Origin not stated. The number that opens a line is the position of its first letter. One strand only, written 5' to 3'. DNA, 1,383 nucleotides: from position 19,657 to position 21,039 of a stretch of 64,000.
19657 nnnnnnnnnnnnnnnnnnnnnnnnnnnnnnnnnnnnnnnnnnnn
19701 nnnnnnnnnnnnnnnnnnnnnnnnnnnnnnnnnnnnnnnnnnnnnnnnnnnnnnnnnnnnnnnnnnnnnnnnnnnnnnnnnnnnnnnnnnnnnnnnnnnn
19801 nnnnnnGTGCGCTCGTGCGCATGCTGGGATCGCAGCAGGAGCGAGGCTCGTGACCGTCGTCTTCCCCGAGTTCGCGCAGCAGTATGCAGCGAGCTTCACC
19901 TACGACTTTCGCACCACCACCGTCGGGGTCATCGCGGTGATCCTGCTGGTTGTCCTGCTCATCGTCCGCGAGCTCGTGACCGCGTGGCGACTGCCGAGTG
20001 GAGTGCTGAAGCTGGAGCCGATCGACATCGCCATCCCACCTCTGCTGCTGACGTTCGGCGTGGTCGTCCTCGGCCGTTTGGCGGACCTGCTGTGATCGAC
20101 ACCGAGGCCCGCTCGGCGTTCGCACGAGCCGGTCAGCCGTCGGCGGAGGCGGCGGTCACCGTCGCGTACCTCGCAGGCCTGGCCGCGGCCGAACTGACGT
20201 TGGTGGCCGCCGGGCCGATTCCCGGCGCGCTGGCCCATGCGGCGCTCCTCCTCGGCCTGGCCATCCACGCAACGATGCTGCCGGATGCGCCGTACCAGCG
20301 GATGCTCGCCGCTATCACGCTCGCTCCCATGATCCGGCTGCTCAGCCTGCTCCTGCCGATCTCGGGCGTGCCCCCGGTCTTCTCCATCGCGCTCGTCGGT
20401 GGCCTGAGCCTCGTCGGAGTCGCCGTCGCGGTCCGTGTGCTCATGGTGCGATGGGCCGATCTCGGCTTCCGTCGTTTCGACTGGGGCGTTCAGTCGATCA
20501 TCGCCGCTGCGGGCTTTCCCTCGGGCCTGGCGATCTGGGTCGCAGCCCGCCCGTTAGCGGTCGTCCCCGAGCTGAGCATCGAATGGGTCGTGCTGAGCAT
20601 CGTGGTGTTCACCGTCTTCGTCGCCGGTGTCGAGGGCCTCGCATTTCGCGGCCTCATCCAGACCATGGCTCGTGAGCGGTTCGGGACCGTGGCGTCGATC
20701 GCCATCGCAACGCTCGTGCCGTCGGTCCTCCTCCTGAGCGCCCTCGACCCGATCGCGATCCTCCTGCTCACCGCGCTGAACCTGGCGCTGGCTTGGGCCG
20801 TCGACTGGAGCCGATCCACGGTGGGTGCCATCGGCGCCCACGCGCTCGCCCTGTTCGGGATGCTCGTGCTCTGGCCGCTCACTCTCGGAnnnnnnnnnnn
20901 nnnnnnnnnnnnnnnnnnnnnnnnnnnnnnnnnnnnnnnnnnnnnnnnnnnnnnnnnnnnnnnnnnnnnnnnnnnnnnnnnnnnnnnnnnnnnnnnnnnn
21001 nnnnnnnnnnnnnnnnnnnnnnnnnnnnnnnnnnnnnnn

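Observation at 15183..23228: Paralogous WW(N/H)DG(L/S)WWG propeller-like domain, fused once to Ig/lectin domains and once to a phosphoesterase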

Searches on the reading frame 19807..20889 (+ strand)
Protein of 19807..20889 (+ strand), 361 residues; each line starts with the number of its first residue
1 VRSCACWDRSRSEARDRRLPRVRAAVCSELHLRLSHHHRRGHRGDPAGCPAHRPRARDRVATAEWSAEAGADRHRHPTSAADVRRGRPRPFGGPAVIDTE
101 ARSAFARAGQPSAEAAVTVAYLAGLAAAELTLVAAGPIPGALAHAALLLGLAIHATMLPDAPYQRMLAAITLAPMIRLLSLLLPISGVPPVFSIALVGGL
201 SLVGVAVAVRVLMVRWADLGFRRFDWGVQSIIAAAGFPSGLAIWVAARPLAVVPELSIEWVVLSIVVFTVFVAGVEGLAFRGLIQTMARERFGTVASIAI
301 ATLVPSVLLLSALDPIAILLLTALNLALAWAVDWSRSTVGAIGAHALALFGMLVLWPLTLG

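Call 4: search_protein_families(library=pfam, proteins=[window:19807-20889:+], max_evalue=0.01)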
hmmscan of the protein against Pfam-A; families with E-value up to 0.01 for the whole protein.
window:19807-20889:+ (361 aa): 1 family
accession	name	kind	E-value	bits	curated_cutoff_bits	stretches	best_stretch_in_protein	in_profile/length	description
PF02517.21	Rce1-like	-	2.3e-08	34.7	22.4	1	260-347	3-89/93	Type II CAAX prenyl endopeptidase Rce1-like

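Call 6: search_protein_families(library=ncbifam, proteins=[window:19807-20889:+], max_evalue=0.1)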
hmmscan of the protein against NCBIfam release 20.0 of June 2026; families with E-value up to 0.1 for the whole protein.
window:19807-20889:+ (361 aa): 1 family
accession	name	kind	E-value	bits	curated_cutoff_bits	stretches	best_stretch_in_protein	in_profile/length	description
NF040589.1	CPBP_Synerg_MrtS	equivalog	0.0011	19.2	130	1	252-311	63-122/170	Synerg-CTERM system glutamic-type intramembrane protease MrtS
